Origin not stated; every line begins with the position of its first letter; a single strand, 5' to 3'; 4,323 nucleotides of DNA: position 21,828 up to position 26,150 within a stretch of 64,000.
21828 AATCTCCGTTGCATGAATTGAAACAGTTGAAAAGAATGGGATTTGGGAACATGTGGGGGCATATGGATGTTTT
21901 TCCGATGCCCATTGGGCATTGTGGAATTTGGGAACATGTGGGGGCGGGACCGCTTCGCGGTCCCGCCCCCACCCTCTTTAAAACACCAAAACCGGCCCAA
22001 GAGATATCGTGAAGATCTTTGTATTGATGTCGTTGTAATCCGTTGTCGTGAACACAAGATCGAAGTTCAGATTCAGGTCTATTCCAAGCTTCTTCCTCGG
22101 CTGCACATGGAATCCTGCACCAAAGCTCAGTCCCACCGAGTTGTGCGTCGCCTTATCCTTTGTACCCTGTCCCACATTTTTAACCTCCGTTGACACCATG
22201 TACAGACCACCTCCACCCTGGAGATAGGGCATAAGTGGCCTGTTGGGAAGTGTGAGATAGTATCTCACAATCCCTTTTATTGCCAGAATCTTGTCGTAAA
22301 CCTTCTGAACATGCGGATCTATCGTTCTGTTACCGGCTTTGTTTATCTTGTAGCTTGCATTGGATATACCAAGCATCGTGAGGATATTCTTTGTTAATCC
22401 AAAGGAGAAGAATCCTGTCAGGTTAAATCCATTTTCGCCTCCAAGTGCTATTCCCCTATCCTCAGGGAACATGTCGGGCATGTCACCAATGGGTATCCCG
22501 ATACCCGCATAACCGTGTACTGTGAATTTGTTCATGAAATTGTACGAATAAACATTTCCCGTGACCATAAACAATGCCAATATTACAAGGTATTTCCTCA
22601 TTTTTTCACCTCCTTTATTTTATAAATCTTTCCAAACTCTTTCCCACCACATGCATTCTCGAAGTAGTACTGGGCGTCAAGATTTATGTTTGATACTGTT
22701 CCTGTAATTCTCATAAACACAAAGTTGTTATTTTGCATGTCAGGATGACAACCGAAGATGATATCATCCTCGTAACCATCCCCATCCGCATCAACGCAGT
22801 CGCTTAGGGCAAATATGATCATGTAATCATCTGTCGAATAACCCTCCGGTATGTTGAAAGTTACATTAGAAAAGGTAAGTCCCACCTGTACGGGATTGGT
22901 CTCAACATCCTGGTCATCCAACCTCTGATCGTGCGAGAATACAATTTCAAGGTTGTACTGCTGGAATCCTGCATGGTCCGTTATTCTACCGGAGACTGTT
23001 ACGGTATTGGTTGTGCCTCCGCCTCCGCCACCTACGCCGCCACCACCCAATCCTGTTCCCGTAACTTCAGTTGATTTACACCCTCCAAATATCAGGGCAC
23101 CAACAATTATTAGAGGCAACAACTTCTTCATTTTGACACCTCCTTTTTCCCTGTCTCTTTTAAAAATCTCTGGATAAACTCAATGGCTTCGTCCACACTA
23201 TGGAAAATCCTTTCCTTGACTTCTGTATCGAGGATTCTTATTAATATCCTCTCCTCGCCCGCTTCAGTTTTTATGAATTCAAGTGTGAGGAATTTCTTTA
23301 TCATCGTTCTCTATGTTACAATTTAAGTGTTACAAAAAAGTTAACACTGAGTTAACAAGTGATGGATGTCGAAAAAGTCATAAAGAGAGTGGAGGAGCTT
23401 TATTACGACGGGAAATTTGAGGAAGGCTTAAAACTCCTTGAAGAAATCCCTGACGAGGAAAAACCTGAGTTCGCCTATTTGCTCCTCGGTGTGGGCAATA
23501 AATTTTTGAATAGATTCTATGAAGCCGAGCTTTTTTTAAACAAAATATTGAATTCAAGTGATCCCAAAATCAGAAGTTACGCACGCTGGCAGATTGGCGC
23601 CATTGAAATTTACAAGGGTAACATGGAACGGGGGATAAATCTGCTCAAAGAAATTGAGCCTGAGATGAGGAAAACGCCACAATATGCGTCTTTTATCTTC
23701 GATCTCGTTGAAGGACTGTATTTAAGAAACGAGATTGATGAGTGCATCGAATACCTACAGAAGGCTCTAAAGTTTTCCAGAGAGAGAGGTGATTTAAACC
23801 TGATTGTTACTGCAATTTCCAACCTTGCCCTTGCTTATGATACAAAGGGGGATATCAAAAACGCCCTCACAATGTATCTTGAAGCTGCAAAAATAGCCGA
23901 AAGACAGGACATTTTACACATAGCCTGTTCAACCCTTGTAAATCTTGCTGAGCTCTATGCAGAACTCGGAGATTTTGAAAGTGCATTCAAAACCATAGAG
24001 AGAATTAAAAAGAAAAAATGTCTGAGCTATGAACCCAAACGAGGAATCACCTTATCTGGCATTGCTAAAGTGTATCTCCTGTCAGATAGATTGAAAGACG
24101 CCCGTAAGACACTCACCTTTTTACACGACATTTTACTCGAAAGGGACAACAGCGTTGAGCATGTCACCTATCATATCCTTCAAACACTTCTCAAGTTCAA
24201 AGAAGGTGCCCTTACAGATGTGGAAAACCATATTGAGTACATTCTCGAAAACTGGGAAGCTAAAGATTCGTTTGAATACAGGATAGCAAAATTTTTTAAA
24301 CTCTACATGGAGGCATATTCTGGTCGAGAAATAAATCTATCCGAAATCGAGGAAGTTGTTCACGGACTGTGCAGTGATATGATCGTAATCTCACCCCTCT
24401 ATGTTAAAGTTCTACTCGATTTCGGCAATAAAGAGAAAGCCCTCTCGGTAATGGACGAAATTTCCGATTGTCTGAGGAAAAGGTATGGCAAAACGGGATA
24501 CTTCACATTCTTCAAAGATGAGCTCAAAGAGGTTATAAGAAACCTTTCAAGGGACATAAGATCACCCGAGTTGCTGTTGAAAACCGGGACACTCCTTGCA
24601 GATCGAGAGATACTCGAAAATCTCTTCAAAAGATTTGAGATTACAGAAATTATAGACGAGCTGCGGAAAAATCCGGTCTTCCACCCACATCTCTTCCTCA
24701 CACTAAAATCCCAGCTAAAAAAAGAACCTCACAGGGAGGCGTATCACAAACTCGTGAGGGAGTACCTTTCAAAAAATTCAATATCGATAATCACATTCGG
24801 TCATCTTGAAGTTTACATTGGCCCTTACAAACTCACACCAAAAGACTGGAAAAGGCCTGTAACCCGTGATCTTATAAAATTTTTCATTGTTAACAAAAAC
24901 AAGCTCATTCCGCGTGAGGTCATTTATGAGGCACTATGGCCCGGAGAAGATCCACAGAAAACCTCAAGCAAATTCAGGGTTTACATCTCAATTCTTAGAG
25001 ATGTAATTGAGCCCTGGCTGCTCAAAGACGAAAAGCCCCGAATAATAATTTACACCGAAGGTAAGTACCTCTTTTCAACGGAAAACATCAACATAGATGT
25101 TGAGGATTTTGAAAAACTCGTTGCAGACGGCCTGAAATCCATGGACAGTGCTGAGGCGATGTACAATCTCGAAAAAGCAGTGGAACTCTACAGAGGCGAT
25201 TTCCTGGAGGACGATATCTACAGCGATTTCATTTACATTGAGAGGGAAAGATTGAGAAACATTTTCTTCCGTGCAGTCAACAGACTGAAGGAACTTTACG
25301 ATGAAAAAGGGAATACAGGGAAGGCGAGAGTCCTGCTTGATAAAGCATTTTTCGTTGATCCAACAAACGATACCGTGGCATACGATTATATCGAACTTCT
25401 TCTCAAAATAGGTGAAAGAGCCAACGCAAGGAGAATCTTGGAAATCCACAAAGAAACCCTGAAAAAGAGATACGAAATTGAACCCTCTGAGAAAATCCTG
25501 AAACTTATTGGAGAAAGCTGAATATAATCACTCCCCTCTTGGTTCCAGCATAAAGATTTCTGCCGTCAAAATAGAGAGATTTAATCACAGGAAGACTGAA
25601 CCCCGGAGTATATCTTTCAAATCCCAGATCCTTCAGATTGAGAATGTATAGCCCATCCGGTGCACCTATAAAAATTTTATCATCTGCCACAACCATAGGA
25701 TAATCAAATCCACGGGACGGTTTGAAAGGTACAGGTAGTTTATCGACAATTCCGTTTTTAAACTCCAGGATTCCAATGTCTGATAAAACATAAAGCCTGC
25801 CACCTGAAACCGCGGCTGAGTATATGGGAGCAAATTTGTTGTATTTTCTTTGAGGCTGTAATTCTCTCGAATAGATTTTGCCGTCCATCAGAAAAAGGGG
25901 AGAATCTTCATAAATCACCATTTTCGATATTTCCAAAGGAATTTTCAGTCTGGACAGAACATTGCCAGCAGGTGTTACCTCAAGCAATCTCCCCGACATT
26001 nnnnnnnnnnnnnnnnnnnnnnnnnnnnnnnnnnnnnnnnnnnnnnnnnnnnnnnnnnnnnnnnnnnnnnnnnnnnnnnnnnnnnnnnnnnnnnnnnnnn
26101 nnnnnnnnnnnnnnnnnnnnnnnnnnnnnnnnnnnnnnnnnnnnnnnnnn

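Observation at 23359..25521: Inverted-architecture SARP: N-terminal TPR array followed by a C-terminal OmpR-type winged helix + BTAD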

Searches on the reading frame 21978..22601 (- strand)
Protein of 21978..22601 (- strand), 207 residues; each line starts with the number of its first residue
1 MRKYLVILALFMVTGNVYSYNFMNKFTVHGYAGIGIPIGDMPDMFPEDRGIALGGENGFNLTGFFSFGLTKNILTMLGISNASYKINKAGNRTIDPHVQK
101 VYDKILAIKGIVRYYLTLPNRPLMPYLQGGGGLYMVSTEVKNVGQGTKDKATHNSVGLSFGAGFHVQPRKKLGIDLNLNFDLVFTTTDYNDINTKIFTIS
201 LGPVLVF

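Call 23: search_protein_families(library=pfam, proteins=[window:21978-22601:-], max_evalue=0.1)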
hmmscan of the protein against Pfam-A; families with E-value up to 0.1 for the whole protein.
window:21978-22601:- (207 aa): 2 families
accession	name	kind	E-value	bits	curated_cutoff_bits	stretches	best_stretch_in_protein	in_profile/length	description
PF13505.12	OMP_b-brl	-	1.1e-07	32.7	28.7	1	54-202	39-172/175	Outer membrane protein beta-barrel domain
PF13568.12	OMP_b-brl_2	-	0.066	13.7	27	0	16-71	134-172/175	Outer membrane protein beta-barrel domain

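Call 78: search_protein_families(library=ncbifam, proteins=[window:21978-22601:-], max_evalue=0.1)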
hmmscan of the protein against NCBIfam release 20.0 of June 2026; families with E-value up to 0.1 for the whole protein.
window:21978-22601:- (207 aa): 1 family
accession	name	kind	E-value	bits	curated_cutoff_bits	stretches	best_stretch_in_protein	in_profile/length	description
NF052316.1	T9SS_PorG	equivalog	0.0039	17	130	1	113-190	91-166/209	type IX secretion system protein PorG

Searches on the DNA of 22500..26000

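Call 72: search_rna_families(source=window, start=22500, end=26000, threshold=evalue, max_evalue=1)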
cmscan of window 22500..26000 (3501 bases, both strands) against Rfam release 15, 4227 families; matches with E-value up to 1: 2.
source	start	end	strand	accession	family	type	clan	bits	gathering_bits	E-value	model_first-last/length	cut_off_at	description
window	25080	25140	+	RF01278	SNORD109A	Gene; snRNA; snoRNA; CD-box;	CL00069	21.4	35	0.44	1-67/67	no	Small nucleolar RNA SNORD109A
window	25302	25345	+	RF02158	NPPA-AS1_3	Gene; lncRNA;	-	18.1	55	0.61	1-108/108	no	NPPA antisense RNA 1 conserved region 3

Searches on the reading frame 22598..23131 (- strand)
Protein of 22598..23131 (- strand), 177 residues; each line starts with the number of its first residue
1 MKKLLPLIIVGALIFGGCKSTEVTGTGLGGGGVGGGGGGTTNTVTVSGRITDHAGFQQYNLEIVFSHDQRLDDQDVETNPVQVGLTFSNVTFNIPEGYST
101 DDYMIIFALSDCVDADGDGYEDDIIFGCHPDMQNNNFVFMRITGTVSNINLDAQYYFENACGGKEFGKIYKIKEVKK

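Call 23: search_protein_families(library=pfam, proteins=[window:22598-23131:-], max_evalue=0.1)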
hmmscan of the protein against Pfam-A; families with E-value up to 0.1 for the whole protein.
window:22598-23131:- (177 aa): 1 family
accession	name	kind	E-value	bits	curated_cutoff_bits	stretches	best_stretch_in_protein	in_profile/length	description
PF12094.14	DUF3570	-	0.05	12.8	25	0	88-157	240-304/427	Protein of unknown function (DUF3570)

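Call 78: search_protein_families(library=ncbifam, proteins=[window:22598-23131:-], max_evalue=0.1)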
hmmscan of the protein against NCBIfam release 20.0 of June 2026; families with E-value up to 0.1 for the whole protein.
window:22598-23131:- (177 aa): 0 families

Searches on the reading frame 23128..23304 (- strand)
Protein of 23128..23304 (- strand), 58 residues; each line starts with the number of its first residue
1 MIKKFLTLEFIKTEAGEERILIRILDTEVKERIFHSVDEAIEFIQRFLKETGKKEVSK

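Call 23: search_protein_families(library=pfam, proteins=[window:23128-23304:-], max_evalue=0.1)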
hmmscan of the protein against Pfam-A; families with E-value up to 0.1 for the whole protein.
window:23128-23304:- (58 aa): 0 families

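Call 77: find_homologous_proteins(query=A3, max_evalue=0.01)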
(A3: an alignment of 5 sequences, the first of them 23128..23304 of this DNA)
Query A3 (5 sequences) (58 aa, profile of the alignment): 7 proteins with E <= 0.01 among 19 candidates.
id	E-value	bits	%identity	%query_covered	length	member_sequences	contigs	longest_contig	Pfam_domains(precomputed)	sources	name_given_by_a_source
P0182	9.2e-27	111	59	100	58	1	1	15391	-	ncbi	-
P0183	1.0e-26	110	57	100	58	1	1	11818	-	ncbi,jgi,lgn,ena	-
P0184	1.4e-26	110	52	95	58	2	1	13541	-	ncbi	-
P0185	2.2e-25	106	48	95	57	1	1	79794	-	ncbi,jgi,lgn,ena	-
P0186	3.5e-24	102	100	100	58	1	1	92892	-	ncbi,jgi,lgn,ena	-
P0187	1.1e-23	101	59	100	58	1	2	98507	-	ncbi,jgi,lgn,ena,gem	-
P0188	1.6e-22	97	76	100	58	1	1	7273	-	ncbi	-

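Call 78: search_protein_families(library=ncbifam, proteins=[window:23128-23304:-], max_evalue=0.1)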
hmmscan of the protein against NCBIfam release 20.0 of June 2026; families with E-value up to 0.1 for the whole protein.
window:23128-23304:- (58 aa): 0 families
